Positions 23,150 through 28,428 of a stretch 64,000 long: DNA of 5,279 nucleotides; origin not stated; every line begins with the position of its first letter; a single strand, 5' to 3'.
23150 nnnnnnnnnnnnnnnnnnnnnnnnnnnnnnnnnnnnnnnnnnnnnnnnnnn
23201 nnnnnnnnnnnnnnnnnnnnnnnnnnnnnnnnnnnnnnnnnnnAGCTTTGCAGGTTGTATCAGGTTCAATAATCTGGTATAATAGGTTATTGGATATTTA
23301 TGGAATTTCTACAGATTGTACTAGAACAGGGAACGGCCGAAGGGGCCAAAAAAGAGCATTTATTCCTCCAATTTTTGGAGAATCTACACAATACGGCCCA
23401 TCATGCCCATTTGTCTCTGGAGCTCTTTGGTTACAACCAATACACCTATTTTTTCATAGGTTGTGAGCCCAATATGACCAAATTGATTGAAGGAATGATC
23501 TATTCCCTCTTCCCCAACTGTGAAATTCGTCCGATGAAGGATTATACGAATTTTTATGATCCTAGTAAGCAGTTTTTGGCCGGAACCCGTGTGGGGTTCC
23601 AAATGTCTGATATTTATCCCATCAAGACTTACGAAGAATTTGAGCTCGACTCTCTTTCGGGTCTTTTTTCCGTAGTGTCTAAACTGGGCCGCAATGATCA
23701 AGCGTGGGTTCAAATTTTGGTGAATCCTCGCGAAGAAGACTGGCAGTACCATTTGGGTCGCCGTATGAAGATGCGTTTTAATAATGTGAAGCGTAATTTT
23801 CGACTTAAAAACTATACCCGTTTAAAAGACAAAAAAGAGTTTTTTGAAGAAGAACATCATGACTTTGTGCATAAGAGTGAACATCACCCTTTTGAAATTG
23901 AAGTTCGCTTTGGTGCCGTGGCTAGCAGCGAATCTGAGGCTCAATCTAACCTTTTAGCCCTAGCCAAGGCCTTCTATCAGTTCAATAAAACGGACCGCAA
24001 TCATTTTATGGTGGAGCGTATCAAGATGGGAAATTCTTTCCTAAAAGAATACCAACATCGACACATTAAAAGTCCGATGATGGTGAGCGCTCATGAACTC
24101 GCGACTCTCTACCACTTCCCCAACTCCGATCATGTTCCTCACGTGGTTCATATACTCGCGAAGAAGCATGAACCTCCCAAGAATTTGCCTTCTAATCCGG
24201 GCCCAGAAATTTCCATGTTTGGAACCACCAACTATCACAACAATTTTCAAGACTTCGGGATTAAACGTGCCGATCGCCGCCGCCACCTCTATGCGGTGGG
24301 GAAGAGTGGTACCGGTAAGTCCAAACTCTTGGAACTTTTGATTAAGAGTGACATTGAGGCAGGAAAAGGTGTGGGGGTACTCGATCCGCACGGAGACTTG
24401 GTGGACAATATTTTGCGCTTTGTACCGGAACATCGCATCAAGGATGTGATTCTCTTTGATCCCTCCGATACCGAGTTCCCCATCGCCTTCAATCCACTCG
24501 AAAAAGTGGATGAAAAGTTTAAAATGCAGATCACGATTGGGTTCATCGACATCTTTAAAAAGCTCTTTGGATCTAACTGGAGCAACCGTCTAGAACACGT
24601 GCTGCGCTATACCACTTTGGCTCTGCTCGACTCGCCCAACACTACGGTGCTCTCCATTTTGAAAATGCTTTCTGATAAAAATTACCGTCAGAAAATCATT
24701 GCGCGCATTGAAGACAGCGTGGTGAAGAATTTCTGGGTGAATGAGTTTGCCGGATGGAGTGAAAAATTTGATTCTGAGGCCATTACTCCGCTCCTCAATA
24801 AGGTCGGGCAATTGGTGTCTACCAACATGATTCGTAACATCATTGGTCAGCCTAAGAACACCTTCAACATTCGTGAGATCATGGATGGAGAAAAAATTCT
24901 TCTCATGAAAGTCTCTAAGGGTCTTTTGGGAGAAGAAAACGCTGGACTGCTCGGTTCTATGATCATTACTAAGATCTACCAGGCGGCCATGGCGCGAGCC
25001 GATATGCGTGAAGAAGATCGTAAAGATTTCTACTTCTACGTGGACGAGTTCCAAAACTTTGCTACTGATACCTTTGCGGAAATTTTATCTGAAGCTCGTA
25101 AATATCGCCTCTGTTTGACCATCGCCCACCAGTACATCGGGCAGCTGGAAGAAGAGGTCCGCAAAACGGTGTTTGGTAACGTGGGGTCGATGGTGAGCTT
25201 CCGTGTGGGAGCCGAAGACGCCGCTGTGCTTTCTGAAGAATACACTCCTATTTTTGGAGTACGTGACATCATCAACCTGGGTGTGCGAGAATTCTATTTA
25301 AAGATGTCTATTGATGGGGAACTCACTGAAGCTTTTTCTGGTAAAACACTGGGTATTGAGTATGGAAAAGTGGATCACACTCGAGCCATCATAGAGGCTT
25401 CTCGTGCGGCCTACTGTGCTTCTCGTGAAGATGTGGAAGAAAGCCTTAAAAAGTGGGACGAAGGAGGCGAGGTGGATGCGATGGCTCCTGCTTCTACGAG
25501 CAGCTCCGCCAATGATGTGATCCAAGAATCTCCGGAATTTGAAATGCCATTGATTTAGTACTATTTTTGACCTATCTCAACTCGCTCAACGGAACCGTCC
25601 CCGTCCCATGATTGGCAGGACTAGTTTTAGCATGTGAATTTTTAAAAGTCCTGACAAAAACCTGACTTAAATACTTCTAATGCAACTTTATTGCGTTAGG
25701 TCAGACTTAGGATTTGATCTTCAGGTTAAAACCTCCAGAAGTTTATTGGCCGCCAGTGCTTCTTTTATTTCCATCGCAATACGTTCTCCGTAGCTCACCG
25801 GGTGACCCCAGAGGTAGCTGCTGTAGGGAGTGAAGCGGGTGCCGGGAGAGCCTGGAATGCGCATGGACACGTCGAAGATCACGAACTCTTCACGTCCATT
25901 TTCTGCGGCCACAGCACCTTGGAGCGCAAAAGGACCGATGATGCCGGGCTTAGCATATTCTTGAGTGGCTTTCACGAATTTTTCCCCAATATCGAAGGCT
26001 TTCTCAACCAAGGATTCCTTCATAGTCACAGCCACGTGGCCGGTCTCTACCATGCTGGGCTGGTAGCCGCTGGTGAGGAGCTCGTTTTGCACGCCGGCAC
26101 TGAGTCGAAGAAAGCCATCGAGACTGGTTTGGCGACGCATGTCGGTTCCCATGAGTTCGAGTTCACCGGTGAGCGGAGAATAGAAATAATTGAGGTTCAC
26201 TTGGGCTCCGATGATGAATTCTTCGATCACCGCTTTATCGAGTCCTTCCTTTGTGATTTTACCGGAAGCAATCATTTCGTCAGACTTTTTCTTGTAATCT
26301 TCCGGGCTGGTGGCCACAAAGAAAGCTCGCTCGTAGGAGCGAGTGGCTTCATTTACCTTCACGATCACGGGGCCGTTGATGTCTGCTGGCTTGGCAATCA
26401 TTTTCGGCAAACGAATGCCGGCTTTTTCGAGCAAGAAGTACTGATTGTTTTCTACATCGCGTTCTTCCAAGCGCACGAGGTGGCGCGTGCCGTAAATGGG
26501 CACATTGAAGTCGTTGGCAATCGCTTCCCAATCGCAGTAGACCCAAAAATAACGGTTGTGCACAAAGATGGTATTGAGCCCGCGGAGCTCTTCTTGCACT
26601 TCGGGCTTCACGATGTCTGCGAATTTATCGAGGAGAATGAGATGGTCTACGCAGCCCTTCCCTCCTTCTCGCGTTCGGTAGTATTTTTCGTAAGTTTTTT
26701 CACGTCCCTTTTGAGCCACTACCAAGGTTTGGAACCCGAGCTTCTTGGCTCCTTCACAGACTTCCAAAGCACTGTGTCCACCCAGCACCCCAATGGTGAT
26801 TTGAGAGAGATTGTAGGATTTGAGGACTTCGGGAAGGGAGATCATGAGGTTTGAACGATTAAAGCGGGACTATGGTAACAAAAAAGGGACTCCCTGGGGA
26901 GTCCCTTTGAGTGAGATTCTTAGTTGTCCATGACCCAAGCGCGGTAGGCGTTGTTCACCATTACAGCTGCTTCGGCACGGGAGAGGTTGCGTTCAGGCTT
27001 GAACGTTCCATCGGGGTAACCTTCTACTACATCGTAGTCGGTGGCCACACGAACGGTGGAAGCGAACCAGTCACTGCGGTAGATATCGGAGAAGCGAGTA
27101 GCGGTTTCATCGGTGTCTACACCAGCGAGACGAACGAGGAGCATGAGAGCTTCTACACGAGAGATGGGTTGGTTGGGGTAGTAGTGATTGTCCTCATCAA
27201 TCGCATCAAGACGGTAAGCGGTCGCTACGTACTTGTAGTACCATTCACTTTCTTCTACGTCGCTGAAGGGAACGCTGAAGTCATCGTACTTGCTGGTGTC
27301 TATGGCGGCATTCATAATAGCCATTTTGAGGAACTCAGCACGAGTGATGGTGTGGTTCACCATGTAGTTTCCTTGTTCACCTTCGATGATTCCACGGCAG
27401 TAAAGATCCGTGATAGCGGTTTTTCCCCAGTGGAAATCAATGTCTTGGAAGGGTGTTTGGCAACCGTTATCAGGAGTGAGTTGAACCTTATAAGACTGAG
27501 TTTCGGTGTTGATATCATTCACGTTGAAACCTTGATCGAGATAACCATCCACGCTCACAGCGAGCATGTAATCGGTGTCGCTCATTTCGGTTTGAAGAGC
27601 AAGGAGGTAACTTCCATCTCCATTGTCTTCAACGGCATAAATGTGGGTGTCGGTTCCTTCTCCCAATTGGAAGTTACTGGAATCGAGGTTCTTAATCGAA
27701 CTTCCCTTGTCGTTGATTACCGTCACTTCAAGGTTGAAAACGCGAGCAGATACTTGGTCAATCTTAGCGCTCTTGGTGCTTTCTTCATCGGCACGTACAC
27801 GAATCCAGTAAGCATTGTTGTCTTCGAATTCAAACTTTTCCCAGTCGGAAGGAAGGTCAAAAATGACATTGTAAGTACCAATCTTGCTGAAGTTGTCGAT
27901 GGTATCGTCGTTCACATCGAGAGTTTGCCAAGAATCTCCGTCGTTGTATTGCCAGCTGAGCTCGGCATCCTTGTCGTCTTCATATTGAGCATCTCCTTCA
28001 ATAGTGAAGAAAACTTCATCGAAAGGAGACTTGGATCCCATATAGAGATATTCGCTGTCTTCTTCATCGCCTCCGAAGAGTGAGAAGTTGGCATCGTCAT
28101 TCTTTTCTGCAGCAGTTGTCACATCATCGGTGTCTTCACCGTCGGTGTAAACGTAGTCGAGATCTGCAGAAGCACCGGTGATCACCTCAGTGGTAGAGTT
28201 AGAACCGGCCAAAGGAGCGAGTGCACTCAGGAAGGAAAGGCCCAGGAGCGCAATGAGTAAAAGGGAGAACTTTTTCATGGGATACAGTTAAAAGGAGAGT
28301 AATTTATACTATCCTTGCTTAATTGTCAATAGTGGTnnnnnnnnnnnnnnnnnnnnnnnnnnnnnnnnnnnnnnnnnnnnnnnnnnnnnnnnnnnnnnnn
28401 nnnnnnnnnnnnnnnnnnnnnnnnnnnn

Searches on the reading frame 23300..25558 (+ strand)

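Call 93: search_protein_families(library=pfam, proteins=[window:23300-25558:+], max_evalue=0.0001)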
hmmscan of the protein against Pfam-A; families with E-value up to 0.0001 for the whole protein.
window:23300-25558:+ (752 aa): 4 families
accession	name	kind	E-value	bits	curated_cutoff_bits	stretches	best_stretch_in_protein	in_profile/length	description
PF02534.20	T4SS-DNA_transf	-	3.2e-09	36.6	20.1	1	319-646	44-380/468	Type IV secretory system Conjugative DNA transfer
PF10412.15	TrwB_AAD_bind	-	7.9e-09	35.3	20.5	1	326-659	14-330/387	Type IV secretion-system coupling protein DNA-binding domain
PF12696.13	TraG-D_C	-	3.6e-06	27.4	22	1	577-640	2-70/126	TraM recognition site of TraD and TraG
PF01935.23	DUF87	-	5.8e-05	23.7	23.2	0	327-369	23-66/220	Helicase HerA, central domain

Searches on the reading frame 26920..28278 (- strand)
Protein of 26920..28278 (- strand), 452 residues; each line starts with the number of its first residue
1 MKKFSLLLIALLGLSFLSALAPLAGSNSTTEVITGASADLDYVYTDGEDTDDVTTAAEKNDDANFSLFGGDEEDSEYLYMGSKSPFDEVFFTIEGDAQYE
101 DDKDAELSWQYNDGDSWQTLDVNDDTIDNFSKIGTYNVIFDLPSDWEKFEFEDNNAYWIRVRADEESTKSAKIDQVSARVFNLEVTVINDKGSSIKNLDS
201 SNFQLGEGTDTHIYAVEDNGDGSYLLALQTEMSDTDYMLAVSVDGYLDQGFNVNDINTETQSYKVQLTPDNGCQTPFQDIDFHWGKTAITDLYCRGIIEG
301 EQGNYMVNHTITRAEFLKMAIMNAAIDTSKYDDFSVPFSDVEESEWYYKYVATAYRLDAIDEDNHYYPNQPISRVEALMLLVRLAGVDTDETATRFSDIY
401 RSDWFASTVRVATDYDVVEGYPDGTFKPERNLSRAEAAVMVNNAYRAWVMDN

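Call 93: search_protein_families(library=pfam, proteins=[window:26920-28278:-], max_evalue=0.0001)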
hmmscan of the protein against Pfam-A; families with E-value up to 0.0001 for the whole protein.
window:26920-28278:- (452 aa): 1 family
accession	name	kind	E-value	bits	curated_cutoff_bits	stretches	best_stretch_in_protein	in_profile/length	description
PF00395.25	SLH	-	3.9e-28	97.6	20.8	2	395-438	1-44/44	S-layer homology domain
